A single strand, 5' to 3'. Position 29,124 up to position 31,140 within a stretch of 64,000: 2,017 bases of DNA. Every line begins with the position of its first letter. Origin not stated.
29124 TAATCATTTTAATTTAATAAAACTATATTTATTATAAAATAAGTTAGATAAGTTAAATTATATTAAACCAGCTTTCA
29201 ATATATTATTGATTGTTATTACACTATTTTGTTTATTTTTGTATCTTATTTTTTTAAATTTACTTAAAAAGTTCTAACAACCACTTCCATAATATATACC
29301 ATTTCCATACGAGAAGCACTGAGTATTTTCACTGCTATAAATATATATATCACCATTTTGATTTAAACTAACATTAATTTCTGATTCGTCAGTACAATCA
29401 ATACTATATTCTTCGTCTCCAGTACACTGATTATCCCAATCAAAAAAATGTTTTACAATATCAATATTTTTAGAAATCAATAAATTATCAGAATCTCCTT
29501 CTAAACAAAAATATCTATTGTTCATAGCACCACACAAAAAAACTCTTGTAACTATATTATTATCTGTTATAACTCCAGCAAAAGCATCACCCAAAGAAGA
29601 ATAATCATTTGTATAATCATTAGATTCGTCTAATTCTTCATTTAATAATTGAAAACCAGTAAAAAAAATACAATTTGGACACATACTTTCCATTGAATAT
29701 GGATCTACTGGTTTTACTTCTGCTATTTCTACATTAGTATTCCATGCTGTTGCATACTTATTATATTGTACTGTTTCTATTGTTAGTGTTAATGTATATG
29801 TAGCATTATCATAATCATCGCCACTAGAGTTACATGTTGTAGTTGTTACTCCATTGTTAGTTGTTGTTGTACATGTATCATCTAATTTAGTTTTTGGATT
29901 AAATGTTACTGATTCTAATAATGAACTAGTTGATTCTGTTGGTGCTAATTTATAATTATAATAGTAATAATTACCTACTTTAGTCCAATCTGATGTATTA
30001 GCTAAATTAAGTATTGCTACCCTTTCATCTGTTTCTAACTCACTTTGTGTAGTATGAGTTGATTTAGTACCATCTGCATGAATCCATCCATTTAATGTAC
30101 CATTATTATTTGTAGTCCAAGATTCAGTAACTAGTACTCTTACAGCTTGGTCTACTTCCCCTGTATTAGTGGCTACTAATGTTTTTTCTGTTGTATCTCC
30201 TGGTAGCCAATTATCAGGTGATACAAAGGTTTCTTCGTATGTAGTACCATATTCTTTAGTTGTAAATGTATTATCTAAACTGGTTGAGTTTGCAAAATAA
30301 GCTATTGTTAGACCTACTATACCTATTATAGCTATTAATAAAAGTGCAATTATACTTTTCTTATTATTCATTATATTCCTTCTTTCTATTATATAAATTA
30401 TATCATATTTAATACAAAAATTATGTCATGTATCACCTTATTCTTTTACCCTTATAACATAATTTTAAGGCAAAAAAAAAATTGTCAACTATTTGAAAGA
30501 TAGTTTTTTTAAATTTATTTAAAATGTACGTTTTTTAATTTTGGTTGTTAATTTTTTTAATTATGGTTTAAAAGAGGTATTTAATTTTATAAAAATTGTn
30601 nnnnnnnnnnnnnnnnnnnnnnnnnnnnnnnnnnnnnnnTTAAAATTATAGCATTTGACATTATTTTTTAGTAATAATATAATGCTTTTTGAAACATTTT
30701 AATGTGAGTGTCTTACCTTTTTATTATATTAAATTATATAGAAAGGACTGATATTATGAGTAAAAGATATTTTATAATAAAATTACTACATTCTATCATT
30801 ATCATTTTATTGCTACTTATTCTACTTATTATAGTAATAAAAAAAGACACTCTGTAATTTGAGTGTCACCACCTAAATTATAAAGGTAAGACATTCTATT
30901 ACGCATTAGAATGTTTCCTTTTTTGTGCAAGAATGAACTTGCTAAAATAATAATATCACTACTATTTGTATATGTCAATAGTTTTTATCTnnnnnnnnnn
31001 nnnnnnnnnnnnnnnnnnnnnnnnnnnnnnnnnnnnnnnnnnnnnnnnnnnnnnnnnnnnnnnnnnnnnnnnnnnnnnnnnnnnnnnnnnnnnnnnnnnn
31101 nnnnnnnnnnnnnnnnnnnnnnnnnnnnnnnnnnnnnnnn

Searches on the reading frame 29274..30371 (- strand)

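Call 12: search_protein_families(library=pfam, proteins=[window:29274-30371:-], max_evalue=1)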
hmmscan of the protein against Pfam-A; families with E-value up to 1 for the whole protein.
window:29274-30371:- (365 aa): 2 families
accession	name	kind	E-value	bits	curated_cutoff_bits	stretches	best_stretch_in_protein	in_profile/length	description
PF12389.13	Peptidase_M73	-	0.0003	21.1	22.5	1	17-87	19-90/196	Camelysin metallo-endopeptidase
PF16949.11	ABC_tran_2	-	0.22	10.8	25.7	1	7-81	164-240/542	Putative ATP-binding cassette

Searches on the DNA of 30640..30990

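Call 47: search_rna_families(source=window, start=30640, end=30990, threshold=evalue, max_evalue=10)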
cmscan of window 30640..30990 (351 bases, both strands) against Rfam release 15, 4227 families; matches with E-value up to 10: 3.
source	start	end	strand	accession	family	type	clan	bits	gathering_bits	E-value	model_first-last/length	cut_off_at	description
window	30713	30761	-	RF03008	malK-II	Cis-reg;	-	15.8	52.9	4.1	1-50/50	no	malK-II RNA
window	30889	30964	-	RF02844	RefA9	Gene; antisense;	-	15.8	49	7.1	1-64/64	no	Enterococcus sRNA A9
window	30925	30960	+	RF01618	ceN114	Gene; snRNA; snoRNA; CD-box;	-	14.6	44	4.8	1-63/63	no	Nematode snoRNA ceN114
